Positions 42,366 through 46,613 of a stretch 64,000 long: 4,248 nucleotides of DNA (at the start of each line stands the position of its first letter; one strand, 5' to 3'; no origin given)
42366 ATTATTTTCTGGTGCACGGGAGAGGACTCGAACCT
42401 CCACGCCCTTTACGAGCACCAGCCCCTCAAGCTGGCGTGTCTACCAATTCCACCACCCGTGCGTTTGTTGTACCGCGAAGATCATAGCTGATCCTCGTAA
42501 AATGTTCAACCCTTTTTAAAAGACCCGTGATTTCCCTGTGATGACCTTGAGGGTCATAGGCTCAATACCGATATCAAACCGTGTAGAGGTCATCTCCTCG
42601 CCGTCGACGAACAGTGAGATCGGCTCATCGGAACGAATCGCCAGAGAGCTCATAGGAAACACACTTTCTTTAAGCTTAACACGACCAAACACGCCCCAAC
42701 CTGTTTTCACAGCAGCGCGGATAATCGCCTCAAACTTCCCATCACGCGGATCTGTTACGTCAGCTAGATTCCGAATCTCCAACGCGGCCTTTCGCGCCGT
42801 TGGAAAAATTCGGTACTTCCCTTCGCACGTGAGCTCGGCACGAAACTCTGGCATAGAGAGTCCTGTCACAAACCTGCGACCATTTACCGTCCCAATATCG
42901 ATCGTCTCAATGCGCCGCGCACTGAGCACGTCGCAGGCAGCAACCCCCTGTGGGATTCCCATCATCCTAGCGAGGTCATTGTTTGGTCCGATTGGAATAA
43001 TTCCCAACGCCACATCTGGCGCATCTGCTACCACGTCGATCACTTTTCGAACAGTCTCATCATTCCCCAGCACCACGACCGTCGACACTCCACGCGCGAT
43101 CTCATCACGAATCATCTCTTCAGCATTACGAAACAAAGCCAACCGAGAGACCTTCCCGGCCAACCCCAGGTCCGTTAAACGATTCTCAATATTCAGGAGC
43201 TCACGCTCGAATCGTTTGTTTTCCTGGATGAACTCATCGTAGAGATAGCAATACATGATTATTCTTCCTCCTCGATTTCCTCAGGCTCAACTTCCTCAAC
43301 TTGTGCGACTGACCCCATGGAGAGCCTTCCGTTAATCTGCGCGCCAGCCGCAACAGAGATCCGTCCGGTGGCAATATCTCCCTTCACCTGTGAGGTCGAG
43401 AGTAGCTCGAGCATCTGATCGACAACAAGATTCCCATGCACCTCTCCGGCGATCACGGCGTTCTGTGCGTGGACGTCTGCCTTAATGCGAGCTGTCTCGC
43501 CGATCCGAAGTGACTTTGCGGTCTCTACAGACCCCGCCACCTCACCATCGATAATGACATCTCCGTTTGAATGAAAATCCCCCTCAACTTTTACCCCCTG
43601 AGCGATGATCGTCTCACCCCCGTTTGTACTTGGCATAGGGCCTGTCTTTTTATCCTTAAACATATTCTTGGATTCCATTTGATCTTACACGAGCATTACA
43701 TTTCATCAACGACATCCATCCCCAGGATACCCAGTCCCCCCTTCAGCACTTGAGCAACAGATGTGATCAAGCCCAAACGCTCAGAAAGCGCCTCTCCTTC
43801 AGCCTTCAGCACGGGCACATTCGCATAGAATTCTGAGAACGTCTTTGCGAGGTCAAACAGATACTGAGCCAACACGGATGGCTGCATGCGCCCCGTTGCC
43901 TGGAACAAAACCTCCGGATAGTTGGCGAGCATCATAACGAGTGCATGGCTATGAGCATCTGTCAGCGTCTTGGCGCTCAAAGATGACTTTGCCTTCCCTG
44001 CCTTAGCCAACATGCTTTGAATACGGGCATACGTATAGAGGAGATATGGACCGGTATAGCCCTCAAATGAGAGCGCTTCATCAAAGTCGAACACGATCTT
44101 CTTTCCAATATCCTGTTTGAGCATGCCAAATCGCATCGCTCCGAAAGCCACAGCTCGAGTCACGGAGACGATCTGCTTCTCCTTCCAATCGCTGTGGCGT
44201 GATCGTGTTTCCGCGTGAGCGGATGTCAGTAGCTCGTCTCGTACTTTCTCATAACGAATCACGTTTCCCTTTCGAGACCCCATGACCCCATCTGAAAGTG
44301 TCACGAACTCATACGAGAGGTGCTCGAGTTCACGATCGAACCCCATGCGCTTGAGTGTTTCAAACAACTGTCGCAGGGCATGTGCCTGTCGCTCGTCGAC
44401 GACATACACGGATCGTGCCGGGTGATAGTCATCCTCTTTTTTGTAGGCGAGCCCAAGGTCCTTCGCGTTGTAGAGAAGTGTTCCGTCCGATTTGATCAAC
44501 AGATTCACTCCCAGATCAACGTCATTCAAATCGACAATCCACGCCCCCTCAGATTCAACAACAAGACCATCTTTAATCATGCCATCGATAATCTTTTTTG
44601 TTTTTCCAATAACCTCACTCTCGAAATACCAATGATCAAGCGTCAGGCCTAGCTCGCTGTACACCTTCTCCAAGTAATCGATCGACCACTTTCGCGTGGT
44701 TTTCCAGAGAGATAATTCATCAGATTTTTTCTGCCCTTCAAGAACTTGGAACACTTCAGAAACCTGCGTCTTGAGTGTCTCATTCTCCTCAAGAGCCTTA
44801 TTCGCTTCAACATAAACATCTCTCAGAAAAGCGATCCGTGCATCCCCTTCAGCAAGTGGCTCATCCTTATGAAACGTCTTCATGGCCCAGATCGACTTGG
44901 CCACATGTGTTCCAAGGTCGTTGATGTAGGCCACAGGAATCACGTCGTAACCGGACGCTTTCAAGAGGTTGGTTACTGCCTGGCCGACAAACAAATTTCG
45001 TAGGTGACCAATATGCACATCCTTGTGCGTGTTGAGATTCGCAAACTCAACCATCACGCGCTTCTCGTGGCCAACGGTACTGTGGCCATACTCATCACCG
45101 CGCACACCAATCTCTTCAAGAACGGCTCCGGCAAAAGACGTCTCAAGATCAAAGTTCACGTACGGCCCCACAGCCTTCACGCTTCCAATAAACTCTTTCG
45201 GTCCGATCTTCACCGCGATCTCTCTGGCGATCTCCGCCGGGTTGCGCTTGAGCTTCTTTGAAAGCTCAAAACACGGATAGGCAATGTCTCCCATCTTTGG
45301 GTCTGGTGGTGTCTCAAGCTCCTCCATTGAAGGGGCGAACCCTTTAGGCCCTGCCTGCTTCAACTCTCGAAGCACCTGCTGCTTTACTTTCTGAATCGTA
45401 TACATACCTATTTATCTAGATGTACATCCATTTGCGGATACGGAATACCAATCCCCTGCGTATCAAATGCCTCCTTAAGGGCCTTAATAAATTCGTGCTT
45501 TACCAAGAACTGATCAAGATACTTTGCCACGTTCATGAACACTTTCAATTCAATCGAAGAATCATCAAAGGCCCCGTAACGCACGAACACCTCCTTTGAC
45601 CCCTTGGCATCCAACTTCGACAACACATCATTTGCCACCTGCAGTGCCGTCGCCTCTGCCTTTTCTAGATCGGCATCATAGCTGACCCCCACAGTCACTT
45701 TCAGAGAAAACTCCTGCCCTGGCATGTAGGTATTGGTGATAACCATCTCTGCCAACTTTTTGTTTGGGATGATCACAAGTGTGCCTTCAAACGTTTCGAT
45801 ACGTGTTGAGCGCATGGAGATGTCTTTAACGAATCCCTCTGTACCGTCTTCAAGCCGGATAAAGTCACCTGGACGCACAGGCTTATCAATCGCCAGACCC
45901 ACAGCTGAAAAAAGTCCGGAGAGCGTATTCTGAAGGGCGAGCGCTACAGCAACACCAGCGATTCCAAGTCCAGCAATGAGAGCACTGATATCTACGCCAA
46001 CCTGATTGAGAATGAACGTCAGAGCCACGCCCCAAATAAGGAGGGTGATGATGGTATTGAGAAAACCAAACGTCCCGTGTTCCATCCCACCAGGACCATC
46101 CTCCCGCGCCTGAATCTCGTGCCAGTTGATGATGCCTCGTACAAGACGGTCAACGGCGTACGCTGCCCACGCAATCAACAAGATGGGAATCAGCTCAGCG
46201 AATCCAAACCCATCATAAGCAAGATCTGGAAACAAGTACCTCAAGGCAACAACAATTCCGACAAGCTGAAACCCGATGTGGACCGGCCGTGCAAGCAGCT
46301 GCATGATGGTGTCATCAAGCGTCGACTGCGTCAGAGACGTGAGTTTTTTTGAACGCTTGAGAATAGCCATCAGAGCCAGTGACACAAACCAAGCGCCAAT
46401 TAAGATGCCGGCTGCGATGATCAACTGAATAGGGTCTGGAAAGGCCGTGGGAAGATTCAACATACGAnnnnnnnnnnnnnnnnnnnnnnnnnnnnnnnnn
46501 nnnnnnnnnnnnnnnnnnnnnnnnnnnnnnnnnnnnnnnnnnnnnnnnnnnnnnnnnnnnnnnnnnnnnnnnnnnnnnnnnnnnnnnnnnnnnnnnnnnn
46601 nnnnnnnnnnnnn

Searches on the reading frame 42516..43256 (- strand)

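Call 45: search_protein_families(library=pfam, proteins=[window:42516-43256:-], max_evalue=0.001)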
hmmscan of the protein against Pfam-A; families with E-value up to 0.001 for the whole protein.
window:42516-43256:- (246 aa): 1 family
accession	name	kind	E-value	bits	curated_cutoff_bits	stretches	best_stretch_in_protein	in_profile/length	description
PF00781.29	DAGK_cat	-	3.2e-14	53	23.6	1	15-124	14-125/125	Diacylglycerol kinase catalytic domain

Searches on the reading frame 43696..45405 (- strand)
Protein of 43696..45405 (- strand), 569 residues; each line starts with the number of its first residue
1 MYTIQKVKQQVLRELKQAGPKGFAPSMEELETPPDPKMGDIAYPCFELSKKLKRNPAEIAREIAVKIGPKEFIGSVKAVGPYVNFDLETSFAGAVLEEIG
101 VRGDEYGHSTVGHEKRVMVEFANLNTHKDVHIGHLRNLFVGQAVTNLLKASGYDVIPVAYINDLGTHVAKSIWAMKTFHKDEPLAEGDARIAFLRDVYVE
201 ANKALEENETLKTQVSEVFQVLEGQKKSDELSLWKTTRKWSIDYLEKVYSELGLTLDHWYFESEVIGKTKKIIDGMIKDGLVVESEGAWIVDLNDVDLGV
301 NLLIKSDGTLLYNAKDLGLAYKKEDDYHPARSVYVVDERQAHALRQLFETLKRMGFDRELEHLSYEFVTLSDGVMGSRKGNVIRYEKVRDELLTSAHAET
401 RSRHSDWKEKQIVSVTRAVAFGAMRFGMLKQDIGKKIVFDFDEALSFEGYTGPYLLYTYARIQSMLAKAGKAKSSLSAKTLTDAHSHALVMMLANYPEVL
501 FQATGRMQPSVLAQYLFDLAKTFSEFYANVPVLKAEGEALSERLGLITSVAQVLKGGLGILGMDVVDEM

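Call 45: search_protein_families(library=pfam, proteins=[window:43696-45405:-], max_evalue=0.001)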
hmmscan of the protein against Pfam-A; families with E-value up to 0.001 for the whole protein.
window:43696-45405:- (569 aa): 3 families
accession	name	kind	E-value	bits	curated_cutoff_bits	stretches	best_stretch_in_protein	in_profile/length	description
PF00750.26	tRNA-synt_1d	-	6e-48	164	23.3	1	105-441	11-349/349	tRNA synthetases class I (R), catalytic domain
PF05746.21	DALR_1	-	3.1e-30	105.1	22.3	1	455-569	1-117/117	DALR anticodon binding domain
PF03485.21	Arg_tRNA_synt_N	-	4.7e-17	62.8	21.5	1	6-87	2-85/85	Arginyl tRNA synthetase N terminal domain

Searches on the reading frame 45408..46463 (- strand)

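Call 45: search_protein_families(library=pfam, proteins=[window:45408-46463:-], max_evalue=0.001)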
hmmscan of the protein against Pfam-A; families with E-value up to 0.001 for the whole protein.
window:45408-46463:- (351 aa): 3 families
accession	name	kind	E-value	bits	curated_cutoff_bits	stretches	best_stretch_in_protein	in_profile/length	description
PF00924.24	MS_channel_2nd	-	1.2e-15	57.8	20.2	1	179-244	1-65/68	Mechanosensitive ion channel, beta-domain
PF21082.3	MS_channel_3rd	-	2.3e-09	38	21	1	255-340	2-88/88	Mechanosensitive ion channel MscS, C-terminal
PF21088.3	MS_channel_1st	-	6.4e-07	29.7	23.1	1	137-178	1-42/42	Mechanosensitive ion channel, transmembrane helices 2/3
